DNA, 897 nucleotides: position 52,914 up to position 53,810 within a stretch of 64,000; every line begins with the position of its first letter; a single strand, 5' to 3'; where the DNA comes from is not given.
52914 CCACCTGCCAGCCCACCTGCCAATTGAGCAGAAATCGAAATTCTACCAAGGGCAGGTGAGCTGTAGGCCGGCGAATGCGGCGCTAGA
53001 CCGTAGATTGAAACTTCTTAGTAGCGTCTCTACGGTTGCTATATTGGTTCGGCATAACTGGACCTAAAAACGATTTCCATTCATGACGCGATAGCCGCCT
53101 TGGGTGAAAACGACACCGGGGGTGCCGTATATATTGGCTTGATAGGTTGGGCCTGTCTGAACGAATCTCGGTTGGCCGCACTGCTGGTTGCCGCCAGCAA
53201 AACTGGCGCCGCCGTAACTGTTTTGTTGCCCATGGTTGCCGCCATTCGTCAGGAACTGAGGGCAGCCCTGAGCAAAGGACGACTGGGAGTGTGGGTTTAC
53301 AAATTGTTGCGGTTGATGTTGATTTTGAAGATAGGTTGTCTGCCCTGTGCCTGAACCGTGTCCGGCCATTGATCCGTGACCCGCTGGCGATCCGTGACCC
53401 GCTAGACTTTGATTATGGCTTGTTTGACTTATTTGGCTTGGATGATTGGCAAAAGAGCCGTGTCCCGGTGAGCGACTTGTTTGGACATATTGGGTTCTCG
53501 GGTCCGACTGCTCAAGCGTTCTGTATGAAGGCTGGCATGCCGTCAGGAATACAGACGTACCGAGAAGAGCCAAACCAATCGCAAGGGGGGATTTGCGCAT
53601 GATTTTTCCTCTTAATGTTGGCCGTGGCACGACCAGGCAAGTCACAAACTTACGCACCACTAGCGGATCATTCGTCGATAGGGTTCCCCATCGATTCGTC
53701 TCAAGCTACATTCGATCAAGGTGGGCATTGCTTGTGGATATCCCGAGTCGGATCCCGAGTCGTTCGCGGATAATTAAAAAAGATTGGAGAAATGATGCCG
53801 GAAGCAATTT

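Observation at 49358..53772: Cluster of consensus DnaA boxes confined to the intergenic spacers of the low-complexity gene cluster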

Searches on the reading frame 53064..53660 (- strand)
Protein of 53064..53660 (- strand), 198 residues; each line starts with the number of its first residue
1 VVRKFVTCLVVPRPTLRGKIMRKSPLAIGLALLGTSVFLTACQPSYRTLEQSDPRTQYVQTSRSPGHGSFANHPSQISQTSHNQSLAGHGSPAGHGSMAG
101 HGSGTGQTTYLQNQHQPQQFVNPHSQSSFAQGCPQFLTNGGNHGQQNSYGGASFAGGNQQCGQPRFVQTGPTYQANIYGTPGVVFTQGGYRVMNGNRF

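Call 7: search_protein_families(library=pfam, proteins=[window:53064-53660:-], max_evalue=0.01)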
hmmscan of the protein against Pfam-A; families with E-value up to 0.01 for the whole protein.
window:53064-53660:- (198 aa): 0 families

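Call 24: find_homologous_proteins(query=window:53064-53660:-, max_evalue=0.01)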
Query window:53064-53660:- (198 aa): 2 proteins with E <= 0.01 among 103 candidates.
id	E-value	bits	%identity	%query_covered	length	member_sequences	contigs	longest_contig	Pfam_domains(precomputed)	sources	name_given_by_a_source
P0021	3.5e-112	391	100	90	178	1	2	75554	-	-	-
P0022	2.5e-58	215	61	88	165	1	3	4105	-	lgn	-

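Call 25: find_encoding_contigs(protein=P0022, flank=10000)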
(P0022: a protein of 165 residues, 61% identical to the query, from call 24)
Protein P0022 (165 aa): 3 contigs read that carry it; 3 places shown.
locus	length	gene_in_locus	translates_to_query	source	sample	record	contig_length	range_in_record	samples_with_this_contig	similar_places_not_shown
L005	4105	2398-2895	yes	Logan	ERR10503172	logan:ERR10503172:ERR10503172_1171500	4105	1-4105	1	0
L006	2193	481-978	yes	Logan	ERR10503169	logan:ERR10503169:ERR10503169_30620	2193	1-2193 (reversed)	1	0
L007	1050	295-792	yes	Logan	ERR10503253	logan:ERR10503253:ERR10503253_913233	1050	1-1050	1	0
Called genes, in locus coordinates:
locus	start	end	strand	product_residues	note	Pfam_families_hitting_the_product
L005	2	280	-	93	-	?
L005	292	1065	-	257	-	PF05050:Methyltransf_21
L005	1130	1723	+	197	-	PF06572:DUF1131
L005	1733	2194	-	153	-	PF01625:PMSR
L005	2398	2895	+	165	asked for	-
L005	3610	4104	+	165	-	?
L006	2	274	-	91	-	?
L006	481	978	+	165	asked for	-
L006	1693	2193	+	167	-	?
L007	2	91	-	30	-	?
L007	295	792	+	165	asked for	-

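Call 26: find_encoding_contigs(protein=P0021, flank=10000)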
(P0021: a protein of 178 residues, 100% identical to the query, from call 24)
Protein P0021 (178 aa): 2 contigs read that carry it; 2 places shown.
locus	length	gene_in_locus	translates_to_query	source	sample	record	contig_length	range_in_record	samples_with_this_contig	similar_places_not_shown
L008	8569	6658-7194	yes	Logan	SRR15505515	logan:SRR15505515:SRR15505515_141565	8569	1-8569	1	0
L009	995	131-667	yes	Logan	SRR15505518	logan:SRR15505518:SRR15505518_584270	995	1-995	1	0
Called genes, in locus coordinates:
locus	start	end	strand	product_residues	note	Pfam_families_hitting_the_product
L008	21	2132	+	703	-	PF00270:DEAD (weak), PF04851:ResIII, PF17757:UvrB_inter, PF27431:UvrB_3rd, PF00271:Helicase_C, PF12344:UvrB, PF02151:UVR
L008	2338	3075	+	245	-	PF00034:Cytochrom_C (faint), PF13442:Cytochrome_CBB3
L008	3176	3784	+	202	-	PF03264:Cytochrom_NNT, PF14522:Cytochrome_C7 (faint), PF02085:Cytochrom_CIII (faint), PF14537:Cytochrom_c3_2 (faint), PF22113:Mtrc-MtrF_II-IV_dom (faint)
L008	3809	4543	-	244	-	PF00837:T4_deiodinase, PF00578:AhpC-TSA (weak)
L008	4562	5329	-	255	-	PF05050:Methyltransf_21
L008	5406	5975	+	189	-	PF06572:DUF1131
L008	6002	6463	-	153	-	PF01625:PMSR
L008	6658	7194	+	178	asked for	-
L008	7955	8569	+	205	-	?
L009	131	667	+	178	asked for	-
